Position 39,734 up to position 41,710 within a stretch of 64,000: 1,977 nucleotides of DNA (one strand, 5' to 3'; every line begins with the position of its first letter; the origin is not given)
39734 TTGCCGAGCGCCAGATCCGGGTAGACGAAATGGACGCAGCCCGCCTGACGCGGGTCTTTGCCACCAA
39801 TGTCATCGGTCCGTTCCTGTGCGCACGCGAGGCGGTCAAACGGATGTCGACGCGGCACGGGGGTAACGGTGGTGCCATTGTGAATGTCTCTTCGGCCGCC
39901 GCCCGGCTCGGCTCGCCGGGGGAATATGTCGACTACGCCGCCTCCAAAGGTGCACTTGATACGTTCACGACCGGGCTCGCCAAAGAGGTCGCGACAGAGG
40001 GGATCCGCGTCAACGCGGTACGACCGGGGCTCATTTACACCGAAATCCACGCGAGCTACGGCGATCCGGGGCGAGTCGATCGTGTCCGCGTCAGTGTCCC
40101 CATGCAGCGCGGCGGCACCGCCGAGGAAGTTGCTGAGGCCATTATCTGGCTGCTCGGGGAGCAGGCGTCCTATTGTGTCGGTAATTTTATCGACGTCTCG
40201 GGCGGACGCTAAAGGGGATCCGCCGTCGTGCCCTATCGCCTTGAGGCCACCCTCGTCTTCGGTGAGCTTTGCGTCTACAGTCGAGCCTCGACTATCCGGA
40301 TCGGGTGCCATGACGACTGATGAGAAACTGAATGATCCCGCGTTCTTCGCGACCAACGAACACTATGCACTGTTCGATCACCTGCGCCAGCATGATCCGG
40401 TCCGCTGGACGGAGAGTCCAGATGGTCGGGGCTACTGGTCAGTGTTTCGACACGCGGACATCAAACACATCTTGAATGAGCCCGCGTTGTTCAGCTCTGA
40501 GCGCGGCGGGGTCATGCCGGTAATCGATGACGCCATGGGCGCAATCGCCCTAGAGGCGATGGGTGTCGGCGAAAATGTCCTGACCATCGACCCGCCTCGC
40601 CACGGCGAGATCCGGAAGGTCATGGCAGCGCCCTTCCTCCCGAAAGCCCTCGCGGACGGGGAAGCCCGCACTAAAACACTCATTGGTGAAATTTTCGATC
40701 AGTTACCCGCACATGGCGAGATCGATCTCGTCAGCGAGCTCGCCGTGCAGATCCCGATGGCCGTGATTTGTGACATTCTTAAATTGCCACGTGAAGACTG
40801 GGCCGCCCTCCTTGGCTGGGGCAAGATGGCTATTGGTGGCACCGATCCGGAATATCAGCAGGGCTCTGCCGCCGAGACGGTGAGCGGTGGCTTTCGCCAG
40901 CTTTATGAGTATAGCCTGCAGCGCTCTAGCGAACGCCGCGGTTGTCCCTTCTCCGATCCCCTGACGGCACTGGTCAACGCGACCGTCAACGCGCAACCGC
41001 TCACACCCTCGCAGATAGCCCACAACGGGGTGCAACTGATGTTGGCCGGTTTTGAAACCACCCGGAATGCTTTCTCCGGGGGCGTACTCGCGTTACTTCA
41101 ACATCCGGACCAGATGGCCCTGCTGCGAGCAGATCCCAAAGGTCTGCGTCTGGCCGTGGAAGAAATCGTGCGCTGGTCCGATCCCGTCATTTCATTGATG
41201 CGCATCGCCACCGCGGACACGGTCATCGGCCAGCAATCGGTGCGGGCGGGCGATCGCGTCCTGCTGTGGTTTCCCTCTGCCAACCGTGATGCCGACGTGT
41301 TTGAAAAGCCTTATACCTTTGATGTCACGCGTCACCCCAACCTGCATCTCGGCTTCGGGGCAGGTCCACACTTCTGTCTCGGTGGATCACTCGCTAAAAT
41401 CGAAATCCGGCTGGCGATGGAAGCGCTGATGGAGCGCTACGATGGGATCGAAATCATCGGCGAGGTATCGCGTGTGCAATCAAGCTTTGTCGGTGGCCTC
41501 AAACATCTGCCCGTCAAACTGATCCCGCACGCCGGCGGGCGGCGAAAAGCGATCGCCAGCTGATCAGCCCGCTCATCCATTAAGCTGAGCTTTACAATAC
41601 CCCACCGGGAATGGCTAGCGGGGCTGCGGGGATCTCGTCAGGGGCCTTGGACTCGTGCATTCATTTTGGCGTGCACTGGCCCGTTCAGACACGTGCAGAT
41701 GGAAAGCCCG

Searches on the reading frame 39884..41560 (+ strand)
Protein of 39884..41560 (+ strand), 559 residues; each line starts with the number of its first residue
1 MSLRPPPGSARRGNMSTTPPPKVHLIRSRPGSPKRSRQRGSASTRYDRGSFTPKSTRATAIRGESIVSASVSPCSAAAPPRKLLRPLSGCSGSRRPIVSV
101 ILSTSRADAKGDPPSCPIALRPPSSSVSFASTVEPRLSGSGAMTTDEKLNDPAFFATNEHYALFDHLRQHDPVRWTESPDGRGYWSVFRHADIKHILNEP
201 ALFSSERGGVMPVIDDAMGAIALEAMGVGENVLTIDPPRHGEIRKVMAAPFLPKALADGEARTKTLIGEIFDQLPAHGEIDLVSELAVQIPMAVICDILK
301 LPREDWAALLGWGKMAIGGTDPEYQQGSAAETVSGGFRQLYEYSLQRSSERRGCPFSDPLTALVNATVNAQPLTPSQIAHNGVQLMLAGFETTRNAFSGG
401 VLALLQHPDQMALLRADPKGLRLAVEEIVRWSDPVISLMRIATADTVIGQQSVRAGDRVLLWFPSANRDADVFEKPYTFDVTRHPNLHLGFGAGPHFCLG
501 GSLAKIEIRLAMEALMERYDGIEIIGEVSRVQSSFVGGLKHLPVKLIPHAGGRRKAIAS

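Call 71: search_protein_families(library=pfam, proteins=[window:39884-41560:+], max_evalue=0.00001)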
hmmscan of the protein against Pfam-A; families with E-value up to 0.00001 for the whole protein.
window:39884-41560:+ (559 aa): 1 family
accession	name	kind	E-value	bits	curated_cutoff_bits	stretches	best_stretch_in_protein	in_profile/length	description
PF00067.27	p450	-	3.8e-24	85.7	22.8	1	361-520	243-433/462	Cytochrome P450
